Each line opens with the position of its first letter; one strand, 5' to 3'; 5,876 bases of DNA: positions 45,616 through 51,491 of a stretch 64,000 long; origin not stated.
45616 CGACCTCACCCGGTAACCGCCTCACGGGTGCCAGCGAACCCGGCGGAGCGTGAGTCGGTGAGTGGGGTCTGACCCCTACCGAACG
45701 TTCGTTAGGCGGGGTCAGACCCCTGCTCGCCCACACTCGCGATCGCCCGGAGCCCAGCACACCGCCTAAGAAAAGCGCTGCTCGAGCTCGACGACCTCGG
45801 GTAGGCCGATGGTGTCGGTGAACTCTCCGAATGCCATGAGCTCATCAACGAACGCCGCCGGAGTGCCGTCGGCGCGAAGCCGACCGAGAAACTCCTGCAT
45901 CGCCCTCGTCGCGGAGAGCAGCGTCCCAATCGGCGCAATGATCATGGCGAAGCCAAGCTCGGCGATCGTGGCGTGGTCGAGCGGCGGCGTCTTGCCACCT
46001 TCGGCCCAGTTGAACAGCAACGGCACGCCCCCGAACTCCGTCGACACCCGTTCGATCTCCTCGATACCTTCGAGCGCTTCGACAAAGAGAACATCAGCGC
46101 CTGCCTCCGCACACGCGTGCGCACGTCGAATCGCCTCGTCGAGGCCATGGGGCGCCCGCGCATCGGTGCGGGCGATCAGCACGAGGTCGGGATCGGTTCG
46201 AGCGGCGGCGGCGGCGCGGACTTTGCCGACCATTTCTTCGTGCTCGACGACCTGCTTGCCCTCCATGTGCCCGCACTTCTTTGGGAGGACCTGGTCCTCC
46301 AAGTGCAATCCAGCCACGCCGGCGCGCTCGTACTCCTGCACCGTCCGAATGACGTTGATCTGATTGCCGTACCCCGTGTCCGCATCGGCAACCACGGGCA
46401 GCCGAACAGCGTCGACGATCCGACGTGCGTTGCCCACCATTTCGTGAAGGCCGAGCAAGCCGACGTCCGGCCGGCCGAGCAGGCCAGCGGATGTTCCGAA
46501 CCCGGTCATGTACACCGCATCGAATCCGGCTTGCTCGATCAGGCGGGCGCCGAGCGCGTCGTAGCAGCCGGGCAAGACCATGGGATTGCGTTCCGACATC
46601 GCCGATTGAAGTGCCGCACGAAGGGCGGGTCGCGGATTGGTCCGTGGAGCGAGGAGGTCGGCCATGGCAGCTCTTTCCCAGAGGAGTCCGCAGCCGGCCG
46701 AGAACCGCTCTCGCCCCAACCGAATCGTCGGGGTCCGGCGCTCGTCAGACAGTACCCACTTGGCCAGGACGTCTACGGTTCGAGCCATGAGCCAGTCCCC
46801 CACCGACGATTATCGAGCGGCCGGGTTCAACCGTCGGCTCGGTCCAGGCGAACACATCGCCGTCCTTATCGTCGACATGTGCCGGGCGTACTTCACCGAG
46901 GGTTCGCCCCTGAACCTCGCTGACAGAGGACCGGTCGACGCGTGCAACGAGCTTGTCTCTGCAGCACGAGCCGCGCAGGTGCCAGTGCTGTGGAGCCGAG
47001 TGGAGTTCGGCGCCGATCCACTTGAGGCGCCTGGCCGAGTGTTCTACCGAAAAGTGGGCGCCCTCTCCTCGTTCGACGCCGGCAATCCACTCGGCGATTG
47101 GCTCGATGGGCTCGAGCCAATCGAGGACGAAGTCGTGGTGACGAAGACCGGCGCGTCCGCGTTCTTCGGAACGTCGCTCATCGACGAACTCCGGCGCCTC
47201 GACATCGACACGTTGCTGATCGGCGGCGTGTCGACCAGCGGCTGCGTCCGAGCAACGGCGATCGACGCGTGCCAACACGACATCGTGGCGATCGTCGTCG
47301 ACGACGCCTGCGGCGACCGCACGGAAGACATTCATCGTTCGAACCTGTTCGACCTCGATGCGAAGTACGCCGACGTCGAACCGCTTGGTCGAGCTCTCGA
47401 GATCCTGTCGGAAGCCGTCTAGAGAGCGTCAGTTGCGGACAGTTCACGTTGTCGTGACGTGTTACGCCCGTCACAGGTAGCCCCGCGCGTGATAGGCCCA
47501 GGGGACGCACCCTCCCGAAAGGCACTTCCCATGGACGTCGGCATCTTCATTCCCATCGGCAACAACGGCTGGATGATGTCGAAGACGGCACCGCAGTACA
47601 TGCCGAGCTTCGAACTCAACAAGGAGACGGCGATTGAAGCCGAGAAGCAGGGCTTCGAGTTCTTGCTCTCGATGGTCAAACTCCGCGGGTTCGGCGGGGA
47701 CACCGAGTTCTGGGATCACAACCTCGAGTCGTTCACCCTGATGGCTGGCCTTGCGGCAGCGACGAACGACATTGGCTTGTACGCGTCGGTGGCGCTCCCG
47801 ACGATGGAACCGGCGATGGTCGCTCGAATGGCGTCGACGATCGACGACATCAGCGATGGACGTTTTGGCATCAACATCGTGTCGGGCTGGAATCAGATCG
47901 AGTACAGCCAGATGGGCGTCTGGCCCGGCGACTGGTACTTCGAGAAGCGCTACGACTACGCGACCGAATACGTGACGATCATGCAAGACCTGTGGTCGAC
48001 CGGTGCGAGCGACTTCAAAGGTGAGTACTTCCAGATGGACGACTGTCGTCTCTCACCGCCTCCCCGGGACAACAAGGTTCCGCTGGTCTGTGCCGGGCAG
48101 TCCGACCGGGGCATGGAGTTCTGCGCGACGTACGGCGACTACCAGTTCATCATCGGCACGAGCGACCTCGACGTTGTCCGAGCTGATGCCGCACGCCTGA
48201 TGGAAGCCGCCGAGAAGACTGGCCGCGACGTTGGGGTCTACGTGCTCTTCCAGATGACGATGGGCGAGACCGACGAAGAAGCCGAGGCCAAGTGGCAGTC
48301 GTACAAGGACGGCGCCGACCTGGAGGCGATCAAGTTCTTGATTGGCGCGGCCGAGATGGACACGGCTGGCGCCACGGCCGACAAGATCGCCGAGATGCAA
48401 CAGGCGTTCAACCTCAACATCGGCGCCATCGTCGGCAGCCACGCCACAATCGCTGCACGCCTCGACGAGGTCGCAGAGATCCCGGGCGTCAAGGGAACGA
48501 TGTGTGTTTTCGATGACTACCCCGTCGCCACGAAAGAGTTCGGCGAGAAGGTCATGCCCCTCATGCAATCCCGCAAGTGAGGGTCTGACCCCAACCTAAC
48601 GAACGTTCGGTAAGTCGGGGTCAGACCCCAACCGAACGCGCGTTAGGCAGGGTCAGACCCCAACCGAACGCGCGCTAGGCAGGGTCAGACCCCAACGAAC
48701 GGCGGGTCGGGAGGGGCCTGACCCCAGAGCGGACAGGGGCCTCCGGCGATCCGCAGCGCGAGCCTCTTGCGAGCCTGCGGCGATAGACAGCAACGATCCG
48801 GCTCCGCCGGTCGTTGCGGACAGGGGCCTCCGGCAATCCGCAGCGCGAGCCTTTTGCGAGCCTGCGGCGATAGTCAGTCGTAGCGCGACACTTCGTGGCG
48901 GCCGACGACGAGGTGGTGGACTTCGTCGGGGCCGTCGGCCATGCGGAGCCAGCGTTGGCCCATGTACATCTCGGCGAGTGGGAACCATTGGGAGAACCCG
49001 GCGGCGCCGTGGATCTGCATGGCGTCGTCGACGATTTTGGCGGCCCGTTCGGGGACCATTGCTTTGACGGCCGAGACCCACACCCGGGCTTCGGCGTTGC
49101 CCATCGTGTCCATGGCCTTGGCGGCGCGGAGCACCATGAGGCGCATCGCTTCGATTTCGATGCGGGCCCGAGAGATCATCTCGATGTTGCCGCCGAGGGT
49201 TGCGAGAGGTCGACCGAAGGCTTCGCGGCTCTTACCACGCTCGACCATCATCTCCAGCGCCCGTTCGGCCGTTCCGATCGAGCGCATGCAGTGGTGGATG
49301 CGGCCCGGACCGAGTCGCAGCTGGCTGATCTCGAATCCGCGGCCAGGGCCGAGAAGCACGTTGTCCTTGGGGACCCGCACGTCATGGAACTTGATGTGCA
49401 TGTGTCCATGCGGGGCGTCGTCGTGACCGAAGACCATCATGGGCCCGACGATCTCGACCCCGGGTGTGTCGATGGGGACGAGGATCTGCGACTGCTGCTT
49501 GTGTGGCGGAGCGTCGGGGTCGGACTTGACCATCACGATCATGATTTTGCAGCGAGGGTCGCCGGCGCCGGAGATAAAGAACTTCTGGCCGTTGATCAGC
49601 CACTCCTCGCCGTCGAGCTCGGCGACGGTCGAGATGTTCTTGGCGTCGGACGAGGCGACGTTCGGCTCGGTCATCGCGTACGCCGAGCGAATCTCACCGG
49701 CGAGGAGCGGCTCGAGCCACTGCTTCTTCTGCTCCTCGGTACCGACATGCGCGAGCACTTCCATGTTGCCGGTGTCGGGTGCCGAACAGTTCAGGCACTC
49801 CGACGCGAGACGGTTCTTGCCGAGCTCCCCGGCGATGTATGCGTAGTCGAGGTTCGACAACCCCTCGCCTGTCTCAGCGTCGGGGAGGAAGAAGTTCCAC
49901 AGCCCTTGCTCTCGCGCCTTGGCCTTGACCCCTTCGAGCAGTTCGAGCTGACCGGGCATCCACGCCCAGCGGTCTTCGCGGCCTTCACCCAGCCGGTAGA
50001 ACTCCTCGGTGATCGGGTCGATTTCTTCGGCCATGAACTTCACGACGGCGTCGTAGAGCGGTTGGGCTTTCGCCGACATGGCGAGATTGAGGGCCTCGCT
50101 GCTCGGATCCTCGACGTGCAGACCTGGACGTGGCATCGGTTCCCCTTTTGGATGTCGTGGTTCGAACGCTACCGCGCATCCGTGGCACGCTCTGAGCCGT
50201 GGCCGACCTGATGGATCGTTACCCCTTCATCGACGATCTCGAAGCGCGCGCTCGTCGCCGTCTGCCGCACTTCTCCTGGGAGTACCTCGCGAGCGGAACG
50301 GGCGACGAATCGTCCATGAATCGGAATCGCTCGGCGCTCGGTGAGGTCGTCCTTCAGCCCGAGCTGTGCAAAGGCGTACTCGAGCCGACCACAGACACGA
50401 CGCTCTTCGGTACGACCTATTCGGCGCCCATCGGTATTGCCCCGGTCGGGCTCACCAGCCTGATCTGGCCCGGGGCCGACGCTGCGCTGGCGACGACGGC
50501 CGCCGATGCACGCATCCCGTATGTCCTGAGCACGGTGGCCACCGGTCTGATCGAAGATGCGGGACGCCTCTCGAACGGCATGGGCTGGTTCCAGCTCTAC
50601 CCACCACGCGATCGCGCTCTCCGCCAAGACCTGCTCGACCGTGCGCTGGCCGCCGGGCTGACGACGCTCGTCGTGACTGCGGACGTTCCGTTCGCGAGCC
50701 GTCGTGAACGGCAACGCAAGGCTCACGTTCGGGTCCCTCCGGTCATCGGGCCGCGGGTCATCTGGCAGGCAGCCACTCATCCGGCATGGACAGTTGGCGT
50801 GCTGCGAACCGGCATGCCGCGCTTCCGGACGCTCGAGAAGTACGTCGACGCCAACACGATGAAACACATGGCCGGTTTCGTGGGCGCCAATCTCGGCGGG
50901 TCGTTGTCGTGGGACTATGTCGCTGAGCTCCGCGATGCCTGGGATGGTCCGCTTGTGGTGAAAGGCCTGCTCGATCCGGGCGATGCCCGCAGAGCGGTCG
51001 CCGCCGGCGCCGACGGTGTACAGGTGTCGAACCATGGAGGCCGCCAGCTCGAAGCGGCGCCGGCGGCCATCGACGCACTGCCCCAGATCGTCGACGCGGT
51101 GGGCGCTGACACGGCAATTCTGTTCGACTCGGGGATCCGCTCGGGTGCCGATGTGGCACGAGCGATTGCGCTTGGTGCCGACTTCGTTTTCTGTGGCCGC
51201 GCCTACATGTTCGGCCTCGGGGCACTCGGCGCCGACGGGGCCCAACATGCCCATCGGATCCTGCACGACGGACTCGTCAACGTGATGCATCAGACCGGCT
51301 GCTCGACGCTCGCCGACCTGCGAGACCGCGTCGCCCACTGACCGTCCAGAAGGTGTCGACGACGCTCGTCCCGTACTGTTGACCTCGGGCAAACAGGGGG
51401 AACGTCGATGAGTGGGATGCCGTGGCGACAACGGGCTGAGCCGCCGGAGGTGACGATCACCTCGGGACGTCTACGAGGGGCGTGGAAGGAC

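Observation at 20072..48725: Hyper-abundant 13-nt palindrome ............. forms REP-like clusters at gene 3' ends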

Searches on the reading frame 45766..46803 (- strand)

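Call 8: search_protein_families(library=pfam, proteins=[window:45766-46803:-], max_evalue=0.01)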
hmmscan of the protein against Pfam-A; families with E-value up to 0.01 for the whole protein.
window:45766-46803:- (345 aa): 3 families
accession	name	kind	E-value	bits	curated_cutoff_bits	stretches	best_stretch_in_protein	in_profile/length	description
PF13714.12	PEP_mutase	-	1.2e-51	176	31.5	1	70-305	5-235/240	Phosphoenolpyruvate phosphomutase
PF00463.27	ICL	-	4.3e-16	59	26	1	130-225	146-243/526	Isocitrate lyase family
PF02548.21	Pantoate_transf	-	0.0059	16.5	28.7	0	64-140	6-82/259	Ketopantoate hydroxymethyltransferase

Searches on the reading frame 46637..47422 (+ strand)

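Call 8: search_protein_families(library=pfam, proteins=[window:46637-47422:+], max_evalue=0.01)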
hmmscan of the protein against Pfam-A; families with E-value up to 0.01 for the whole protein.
window:46637-47422:+ (261 aa): 1 family
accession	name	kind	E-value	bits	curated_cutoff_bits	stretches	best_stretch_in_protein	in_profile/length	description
PF00857.26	Isochorismatase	-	1.1e-33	117.3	27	1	75-247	2-170/175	Isochorismatase domain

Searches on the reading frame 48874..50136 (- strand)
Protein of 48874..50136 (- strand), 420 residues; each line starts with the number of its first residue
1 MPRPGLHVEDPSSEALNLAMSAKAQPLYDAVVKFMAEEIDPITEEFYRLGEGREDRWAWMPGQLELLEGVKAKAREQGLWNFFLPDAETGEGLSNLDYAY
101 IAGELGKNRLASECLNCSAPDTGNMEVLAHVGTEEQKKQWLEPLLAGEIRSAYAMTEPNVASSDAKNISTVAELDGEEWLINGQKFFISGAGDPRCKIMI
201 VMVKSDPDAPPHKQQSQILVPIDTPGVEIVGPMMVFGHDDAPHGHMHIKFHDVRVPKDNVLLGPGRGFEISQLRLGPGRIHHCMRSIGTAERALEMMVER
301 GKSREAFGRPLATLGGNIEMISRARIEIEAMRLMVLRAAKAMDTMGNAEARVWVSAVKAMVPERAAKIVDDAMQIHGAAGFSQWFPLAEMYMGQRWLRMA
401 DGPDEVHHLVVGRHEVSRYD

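Call 8: search_protein_families(library=pfam, proteins=[window:48874-50136:-], max_evalue=0.01)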
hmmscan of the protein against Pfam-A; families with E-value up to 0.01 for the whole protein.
window:48874-50136:- (420 aa): 4 families
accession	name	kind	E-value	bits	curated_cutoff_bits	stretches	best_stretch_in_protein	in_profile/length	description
PF00441.29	Acyl-CoA_dh_1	-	3.3e-32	112.1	22.4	1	265-414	1-148/150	Acyl-CoA dehydrogenase, C-terminal domain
PF02770.24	Acyl-CoA_dh_M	-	5.3e-19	68.6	33.3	1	152-249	1-95/97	Acyl-CoA dehydrogenase, middle domain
PF02771.21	Acyl-CoA_dh_N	-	5.9e-13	49.6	22.9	1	25-148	5-113/113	Acyl-CoA dehydrogenase, N-terminal domain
PF08028.16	Acyl-CoA_dh_2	-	9.2e-08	32.9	22.7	1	281-386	2-115/134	Acyl-CoA dehydrogenase, C-terminal domain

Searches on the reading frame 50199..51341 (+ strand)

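Call 66: search_protein_families(library=pfam, proteins=[window:50199-51341:+], max_evalue=0.0001)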
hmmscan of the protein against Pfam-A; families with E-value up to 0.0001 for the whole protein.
window:50199-51341:+ (380 aa): 2 families
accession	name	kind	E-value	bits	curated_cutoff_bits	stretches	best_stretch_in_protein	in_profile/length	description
PF01070.24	FMN_dh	-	9.1e-124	413.5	24.9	1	18-377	1-346/350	FMN-dependent dehydrogenase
PF01645.23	Glu_synthase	-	2.4e-05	24.1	20.4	1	270-341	242-312/369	Conserved region in glutamate synthase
